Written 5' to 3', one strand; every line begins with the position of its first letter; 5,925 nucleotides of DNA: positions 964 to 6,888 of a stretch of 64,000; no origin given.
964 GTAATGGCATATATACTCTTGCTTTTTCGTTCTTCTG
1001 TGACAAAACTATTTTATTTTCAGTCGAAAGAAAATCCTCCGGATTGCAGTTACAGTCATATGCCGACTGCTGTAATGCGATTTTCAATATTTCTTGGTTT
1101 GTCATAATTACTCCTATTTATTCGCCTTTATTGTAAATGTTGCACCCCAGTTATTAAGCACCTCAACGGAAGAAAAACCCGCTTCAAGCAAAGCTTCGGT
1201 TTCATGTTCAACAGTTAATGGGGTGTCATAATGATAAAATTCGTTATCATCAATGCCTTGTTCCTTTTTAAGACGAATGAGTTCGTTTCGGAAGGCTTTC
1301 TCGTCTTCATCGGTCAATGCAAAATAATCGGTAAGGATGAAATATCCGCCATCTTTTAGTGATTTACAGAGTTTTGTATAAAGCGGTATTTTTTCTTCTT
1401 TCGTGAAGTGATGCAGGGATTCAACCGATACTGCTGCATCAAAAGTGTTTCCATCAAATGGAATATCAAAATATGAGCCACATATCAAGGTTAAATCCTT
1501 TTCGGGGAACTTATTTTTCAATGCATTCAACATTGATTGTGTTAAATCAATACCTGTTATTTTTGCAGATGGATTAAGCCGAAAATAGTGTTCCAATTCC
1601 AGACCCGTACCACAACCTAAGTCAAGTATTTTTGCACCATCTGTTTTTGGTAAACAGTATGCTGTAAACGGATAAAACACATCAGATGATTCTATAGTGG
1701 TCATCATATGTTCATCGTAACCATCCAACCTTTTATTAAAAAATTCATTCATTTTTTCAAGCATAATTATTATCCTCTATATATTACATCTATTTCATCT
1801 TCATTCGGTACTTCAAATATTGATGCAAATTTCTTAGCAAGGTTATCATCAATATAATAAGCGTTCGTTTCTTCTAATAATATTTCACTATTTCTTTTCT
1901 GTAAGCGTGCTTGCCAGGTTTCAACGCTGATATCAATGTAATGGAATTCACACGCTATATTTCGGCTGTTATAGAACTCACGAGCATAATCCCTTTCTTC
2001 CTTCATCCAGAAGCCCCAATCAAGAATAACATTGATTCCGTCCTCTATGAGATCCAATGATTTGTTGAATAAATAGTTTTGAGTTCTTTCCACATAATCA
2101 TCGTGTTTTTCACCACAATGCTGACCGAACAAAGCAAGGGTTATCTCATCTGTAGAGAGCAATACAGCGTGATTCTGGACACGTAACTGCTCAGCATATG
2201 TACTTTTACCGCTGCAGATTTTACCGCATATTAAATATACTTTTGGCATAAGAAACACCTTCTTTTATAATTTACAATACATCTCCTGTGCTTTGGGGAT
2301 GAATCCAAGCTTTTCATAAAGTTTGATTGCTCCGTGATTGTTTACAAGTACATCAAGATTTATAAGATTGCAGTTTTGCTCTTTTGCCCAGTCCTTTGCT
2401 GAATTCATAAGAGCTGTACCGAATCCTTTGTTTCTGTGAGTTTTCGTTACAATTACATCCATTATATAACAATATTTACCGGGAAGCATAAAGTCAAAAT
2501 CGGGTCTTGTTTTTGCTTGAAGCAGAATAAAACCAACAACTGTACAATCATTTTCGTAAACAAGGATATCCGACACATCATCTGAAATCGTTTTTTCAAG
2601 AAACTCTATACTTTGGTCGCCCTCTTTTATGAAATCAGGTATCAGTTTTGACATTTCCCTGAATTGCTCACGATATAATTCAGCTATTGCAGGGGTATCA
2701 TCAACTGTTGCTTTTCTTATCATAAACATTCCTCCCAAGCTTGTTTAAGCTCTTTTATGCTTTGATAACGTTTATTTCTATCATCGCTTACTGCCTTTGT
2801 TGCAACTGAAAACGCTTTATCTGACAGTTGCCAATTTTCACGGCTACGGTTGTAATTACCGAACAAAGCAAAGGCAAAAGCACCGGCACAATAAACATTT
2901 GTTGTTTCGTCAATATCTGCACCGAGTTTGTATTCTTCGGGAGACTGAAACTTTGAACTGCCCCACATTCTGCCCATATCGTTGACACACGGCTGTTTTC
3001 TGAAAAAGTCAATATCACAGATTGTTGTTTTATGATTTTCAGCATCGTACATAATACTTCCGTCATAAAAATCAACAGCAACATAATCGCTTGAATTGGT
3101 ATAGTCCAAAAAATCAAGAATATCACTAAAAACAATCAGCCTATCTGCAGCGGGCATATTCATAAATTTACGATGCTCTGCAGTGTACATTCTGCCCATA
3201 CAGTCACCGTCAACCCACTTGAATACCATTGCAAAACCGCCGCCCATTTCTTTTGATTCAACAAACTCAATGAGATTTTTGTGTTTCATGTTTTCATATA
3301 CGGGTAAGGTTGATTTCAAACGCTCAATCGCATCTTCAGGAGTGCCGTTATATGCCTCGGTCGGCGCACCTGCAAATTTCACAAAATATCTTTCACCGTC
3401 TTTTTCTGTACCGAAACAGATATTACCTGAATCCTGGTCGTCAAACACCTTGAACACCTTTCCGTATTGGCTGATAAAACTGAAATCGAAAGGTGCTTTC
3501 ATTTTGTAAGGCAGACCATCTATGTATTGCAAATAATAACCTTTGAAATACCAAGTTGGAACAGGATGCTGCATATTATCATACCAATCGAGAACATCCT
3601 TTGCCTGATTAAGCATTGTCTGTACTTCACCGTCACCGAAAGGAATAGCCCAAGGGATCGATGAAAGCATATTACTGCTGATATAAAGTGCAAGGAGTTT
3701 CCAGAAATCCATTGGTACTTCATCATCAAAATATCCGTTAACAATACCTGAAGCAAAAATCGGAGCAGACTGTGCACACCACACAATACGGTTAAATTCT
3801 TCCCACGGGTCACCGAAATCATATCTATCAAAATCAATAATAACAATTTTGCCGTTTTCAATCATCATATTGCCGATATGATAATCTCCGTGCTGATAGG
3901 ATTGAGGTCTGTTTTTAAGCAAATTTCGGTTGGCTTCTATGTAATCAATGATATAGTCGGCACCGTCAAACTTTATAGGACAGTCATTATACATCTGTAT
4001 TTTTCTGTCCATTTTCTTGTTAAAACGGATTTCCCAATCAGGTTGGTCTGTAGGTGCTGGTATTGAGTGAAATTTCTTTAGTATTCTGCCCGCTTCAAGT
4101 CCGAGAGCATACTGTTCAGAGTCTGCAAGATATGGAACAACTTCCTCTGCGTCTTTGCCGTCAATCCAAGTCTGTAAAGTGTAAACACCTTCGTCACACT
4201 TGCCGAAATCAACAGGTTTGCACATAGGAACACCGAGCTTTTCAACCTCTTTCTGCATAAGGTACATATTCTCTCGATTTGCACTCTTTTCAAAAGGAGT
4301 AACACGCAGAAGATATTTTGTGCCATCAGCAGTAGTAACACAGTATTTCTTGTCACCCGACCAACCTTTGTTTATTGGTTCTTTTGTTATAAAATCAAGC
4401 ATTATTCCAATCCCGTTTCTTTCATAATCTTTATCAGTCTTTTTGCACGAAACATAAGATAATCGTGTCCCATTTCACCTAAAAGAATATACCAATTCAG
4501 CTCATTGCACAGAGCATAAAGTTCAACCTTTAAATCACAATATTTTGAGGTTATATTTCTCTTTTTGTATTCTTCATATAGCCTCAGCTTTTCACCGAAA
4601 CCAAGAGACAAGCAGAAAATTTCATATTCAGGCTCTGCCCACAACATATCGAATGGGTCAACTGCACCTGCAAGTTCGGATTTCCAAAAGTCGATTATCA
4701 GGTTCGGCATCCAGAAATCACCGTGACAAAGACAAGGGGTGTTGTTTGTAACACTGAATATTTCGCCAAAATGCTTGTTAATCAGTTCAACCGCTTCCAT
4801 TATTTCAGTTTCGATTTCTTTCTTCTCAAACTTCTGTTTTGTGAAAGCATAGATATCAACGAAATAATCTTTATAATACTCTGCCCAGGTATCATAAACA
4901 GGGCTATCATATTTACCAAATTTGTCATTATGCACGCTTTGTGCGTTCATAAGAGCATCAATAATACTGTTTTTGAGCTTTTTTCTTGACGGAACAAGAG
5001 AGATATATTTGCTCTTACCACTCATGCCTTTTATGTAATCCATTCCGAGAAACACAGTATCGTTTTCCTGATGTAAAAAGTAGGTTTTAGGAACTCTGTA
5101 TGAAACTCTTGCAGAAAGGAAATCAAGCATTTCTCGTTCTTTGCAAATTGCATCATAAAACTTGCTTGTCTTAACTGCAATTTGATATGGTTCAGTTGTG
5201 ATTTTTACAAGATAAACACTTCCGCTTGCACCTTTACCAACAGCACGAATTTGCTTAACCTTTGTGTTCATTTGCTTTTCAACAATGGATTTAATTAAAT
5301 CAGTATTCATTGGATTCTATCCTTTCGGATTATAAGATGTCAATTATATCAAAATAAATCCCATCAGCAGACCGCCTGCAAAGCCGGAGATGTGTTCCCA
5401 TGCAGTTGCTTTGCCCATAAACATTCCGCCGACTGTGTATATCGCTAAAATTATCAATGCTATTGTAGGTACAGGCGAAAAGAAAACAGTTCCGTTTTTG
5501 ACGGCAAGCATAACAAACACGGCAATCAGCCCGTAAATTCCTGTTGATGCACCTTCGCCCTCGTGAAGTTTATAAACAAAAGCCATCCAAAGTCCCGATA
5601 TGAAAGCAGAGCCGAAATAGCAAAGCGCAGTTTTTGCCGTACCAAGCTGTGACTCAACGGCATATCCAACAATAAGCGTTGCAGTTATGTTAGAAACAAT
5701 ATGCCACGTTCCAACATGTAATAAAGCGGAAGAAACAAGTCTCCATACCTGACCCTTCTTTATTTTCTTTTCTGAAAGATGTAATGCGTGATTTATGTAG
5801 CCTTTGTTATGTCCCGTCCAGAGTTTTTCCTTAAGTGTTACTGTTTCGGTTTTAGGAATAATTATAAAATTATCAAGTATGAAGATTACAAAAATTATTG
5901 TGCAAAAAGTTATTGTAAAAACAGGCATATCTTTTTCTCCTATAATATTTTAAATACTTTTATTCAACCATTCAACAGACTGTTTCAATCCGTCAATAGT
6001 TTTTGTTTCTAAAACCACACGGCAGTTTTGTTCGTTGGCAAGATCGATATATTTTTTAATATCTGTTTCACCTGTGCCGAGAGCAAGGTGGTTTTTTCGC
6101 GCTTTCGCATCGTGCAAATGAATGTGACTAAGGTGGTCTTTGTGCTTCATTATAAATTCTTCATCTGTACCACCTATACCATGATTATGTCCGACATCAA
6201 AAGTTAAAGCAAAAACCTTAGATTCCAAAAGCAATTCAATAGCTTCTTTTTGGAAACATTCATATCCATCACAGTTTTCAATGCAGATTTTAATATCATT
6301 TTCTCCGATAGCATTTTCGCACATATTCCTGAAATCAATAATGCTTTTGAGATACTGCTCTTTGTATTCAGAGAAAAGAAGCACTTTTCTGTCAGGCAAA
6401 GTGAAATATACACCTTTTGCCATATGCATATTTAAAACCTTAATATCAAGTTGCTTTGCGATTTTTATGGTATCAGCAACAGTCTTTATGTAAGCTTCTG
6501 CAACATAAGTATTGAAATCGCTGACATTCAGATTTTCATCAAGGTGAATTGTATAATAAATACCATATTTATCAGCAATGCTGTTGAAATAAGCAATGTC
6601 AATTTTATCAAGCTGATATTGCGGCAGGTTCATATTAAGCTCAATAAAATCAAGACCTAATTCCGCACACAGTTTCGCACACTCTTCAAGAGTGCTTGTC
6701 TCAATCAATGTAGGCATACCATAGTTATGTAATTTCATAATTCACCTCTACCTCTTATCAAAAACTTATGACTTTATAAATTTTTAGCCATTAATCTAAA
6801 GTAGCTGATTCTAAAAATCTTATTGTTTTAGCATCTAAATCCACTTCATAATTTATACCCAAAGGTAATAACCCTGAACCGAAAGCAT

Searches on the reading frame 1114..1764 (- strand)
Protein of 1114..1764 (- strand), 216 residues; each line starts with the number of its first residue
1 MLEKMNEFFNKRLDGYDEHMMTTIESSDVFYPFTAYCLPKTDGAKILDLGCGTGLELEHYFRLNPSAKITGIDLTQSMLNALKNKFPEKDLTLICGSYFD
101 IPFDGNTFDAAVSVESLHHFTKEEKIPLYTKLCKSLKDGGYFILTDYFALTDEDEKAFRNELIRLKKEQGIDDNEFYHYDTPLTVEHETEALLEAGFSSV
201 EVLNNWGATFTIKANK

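Call 55: search_protein_families(library=pfam, proteins=[window:1114-1764:-], max_evalue=0.001)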
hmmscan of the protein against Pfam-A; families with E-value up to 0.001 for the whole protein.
window:1114-1764:- (216 aa): 8 families
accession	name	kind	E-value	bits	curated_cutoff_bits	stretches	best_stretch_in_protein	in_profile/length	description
PF13649.12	Methyltransf_25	-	1.6e-19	70.8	27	1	46-140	1-97/97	Methyltransferase domain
PF08241.18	Methyltransf_11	-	4.6e-19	69.3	21.2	1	47-144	1-95/95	Methyltransferase domain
PF13847.12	Methyltransf_31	-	3.8e-15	56.3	27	1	41-151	2-116/145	Methyltransferase domain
PF08242.18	Methyltransf_12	-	1.1e-13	52.2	30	1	47-142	1-98/98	Methyltransferase domain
PF13489.12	Methyltransf_23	-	7.2e-11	42.5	27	1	35-163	14-135/164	Methyltransferase domain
PF01209.24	Ubie_methyltran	-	2.1e-08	34.2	20.1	1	4-144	8-151/233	ubiE/COQ5 methyltransferase family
PF02353.26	CMAS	-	4.6e-07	29.9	27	1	41-156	61-176/273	Mycolic acid cyclopropane synthetase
PF00891.24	Methyltransf_2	-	5.1e-06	26.4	22.3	1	45-157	65-176/210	O-methyltransferase domain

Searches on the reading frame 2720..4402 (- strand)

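Call 55: search_protein_families(library=pfam, proteins=[window:2720-4402:-], max_evalue=0.001)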
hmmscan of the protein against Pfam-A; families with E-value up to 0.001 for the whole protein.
window:2720-4402:- (560 aa): 2 families
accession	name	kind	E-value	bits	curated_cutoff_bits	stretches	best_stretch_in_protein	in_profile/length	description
PF01636.29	APH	-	8.4e-36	124.4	23.2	1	8-234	3-239/239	Phosphotransferase enzyme family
PF00069.31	Pkinase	-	9.5e-07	28.9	31.7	1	362-521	45-198/263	Protein kinase domain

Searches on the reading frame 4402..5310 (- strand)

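Call 55: search_protein_families(library=pfam, proteins=[window:4402-5310:-], max_evalue=0.001)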
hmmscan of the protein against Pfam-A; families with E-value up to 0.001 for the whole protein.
window:4402-5310:- (302 aa): 3 families
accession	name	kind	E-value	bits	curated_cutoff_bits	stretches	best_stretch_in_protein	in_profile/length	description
PF03881.20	Fructosamin_kin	-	2e-15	57.2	22.4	1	8-280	8-273/288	Fructosamine kinase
PF01636.29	APH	-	1e-12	48.8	23.2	1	21-241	2-218/239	Phosphotransferase enzyme family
PF02958.26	EcKL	-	0.00078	19.3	22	0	140-208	161-231/294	Ecdysteroid kinase-like family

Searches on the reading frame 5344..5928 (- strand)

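Call 55: search_protein_families(library=pfam, proteins=[window:5344-5928:-], max_evalue=0.001)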
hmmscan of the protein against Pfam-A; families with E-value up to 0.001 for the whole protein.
window:5344-5928:- (194 aa): 1 family
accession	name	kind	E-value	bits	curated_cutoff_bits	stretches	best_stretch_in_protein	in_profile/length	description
PF01694.28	Rhomboid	-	1.4e-22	80.9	22.6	1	58-193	1-140/143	Rhomboid domain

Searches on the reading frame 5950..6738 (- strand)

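Call 55: search_protein_families(library=pfam, proteins=[window:5950-6738:-], max_evalue=0.001)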
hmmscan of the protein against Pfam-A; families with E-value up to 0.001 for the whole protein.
window:5950-6738:- (262 aa): 1 family
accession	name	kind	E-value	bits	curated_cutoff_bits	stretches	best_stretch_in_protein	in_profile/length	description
PF01261.30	AP_endonuc_2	-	2.7e-26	93.2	31.1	1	22-260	2-248/249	Xylose isomerase-like TIM barrel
